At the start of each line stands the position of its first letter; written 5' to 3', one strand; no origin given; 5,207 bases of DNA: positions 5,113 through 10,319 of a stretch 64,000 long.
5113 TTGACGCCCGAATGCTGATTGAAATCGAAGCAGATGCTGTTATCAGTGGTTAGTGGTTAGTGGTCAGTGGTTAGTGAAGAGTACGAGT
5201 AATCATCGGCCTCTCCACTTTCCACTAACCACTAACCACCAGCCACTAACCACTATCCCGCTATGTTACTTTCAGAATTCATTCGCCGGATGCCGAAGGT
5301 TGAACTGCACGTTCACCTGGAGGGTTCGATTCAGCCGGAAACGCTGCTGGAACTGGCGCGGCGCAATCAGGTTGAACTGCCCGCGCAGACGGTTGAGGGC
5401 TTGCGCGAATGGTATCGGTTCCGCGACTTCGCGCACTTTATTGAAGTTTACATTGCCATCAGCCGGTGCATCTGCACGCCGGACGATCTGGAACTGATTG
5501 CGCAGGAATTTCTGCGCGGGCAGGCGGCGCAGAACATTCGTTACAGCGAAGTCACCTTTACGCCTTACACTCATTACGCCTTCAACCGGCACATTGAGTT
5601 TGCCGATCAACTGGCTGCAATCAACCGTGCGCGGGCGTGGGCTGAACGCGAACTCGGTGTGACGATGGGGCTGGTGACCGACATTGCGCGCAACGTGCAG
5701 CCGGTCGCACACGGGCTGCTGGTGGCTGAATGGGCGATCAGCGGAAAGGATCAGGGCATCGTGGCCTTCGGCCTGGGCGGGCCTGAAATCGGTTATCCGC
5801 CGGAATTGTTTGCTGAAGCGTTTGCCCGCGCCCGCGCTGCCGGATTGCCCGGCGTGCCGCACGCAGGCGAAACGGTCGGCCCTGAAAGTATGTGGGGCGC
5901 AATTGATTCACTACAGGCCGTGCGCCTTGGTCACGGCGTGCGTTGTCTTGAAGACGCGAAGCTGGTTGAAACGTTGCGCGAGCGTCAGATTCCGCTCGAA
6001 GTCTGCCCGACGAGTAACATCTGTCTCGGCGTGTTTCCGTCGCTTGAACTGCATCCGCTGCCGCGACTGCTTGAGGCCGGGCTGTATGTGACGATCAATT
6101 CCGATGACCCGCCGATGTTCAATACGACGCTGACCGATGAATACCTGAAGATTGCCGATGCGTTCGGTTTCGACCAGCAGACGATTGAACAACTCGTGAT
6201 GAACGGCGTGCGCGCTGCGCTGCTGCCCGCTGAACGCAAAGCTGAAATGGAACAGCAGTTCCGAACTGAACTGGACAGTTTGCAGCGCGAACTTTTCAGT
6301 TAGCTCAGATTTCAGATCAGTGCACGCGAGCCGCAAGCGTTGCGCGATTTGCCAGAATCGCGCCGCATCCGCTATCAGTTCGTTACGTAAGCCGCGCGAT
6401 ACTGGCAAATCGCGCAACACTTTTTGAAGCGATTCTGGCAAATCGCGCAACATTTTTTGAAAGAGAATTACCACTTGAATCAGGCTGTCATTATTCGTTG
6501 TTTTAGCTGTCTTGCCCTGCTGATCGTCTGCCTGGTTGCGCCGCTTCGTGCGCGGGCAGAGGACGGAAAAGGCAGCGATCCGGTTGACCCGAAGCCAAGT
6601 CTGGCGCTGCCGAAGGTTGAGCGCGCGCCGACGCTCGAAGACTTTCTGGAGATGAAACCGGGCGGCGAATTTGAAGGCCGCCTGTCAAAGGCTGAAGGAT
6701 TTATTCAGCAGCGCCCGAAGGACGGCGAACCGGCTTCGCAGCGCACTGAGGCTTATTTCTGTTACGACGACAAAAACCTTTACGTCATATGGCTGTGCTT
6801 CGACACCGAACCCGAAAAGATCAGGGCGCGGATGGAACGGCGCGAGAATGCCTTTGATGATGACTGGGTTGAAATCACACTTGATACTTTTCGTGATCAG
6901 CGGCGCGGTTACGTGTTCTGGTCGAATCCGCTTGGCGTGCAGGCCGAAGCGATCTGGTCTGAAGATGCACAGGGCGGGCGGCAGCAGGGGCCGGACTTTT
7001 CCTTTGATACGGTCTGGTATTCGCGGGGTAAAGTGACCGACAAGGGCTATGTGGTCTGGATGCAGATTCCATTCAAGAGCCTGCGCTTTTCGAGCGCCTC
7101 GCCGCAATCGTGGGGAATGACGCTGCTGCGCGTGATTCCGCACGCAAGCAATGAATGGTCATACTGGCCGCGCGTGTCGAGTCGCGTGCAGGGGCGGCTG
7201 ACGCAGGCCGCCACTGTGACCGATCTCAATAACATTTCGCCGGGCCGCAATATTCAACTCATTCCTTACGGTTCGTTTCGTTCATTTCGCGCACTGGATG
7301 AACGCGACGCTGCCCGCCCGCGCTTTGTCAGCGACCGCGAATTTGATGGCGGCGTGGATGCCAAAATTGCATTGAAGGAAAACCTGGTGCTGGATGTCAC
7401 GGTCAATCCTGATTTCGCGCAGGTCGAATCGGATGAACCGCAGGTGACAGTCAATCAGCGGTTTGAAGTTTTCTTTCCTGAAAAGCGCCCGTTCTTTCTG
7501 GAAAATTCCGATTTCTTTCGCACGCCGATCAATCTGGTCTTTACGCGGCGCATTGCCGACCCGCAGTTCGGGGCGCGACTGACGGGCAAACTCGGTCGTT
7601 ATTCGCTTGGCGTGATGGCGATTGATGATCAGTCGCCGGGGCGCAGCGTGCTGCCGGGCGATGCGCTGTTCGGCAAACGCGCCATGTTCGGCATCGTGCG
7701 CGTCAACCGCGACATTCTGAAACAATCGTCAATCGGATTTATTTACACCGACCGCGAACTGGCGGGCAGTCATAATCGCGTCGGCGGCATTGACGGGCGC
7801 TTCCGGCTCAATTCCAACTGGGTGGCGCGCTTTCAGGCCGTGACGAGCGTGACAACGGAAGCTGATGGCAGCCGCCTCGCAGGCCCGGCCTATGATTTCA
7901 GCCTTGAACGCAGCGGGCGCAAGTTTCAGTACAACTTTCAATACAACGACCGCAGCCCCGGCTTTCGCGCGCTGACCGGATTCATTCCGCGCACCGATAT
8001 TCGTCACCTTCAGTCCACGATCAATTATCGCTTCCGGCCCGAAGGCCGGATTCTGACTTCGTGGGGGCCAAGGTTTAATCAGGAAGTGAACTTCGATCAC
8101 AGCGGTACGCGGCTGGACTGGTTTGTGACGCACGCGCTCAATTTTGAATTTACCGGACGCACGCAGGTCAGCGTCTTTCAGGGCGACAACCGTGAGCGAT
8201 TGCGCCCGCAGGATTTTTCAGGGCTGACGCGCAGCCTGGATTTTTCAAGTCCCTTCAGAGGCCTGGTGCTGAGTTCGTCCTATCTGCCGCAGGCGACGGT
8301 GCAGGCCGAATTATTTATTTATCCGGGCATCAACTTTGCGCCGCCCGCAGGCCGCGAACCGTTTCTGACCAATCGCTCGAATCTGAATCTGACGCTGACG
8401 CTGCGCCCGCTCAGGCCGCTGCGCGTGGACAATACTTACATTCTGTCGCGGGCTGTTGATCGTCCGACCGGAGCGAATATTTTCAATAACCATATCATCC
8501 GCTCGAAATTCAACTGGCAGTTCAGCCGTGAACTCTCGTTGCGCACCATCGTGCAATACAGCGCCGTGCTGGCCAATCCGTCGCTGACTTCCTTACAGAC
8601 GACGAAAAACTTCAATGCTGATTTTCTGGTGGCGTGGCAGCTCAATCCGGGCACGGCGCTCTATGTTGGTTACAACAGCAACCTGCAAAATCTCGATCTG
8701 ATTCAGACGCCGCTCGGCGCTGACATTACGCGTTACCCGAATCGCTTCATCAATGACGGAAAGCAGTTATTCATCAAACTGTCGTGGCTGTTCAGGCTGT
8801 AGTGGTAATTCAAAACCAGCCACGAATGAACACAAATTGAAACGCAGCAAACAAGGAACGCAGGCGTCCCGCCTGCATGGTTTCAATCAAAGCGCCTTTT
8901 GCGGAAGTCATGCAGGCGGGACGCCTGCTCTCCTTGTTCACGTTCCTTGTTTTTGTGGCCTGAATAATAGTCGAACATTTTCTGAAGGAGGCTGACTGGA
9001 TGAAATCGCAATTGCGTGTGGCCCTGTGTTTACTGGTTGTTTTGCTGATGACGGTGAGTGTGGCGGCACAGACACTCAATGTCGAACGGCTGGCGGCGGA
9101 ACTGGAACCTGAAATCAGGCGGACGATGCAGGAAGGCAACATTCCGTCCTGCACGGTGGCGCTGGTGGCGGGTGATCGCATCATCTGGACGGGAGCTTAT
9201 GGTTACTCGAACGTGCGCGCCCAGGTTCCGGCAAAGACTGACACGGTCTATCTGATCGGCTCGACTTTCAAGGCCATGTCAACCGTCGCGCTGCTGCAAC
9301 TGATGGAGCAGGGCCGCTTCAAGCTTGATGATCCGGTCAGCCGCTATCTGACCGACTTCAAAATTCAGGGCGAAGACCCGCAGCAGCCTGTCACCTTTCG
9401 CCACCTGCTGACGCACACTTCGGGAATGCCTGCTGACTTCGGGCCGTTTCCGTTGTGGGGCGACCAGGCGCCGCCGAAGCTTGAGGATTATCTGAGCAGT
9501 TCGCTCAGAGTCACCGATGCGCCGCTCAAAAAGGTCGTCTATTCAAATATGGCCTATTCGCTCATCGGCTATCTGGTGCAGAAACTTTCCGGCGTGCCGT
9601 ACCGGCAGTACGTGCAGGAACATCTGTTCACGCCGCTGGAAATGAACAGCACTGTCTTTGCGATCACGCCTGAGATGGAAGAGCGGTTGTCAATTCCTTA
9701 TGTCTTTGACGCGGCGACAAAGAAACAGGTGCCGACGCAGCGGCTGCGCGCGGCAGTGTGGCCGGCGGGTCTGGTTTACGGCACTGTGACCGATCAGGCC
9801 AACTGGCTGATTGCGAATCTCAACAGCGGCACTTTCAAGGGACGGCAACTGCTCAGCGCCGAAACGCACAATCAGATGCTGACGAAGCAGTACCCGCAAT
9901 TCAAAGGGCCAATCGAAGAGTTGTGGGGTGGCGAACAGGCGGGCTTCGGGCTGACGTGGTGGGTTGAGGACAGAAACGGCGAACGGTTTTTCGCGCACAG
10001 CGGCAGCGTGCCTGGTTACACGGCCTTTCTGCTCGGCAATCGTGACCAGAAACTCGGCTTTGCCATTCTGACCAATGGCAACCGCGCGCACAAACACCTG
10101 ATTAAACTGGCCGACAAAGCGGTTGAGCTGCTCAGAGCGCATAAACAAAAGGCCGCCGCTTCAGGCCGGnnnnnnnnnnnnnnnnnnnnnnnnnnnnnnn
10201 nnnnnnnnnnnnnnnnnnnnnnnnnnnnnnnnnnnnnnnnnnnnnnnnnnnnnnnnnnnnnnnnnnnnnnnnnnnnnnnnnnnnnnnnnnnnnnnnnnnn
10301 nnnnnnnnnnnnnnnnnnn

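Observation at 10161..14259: Sigma54 operon resembling the mycobacterial dormancy gene set (hydrolase, Hsp20, two unknowns, Prs, PRTase)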

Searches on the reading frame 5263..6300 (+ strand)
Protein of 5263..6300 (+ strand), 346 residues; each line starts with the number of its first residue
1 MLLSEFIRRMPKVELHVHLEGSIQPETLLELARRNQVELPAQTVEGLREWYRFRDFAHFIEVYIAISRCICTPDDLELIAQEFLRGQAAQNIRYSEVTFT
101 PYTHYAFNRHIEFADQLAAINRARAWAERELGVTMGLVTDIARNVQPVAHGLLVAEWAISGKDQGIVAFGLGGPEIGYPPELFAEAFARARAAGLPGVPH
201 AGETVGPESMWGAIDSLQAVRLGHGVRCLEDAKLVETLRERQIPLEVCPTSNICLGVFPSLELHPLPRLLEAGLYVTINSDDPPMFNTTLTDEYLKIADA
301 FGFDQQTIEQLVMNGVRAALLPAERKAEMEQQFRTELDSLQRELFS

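Call 38: search_protein_families(library=pfam, proteins=[window:5263-6300:+], max_evalue=0.0001)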
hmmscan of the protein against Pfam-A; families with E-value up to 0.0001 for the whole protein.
window:5263-6300:+ (346 aa): 1 family
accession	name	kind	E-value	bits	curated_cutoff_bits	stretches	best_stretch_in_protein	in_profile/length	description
PF00962.28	A_deaminase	-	1.4e-98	330.5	27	1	11-331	1-325/330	Adenosine deaminase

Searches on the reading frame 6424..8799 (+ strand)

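Call 38: search_protein_families(library=pfam, proteins=[window:6424-8799:+], max_evalue=0.0001)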
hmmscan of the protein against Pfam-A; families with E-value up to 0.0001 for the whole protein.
window:6424-8799:+ (792 aa): 2 families
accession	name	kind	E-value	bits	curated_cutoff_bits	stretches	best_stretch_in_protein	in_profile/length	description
PF19313.5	DUF5916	-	6.4e-19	68.5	22.6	1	278-379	6-96/572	Domain of unknown function (DUF5916)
PF06452.16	CBM9_1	-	5.1e-05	23.7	23.4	0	107-234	32-146/185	Carbohydrate family 9 binding domain-like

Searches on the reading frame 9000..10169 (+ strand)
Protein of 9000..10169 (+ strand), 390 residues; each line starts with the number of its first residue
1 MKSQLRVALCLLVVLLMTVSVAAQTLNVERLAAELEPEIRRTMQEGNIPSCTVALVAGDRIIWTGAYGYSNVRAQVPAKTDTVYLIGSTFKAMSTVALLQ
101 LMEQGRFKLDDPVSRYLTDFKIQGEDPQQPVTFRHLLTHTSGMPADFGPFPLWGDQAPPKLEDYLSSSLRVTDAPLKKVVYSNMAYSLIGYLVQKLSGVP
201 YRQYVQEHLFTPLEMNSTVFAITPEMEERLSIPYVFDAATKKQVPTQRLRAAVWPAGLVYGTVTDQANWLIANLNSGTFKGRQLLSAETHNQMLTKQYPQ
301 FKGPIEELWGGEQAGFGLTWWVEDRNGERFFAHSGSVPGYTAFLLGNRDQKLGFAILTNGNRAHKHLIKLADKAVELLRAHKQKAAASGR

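Call 7: search_protein_families(library=pfam, proteins=[window:9000-10169:+], max_evalue=0.01)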
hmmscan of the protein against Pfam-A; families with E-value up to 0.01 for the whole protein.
window:9000-10169:+ (390 aa): 1 family
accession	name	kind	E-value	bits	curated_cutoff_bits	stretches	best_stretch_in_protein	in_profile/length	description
PF00144.29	Beta-lactamase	-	1e-68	232.4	27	1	39-370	5-320/329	Beta-lactamase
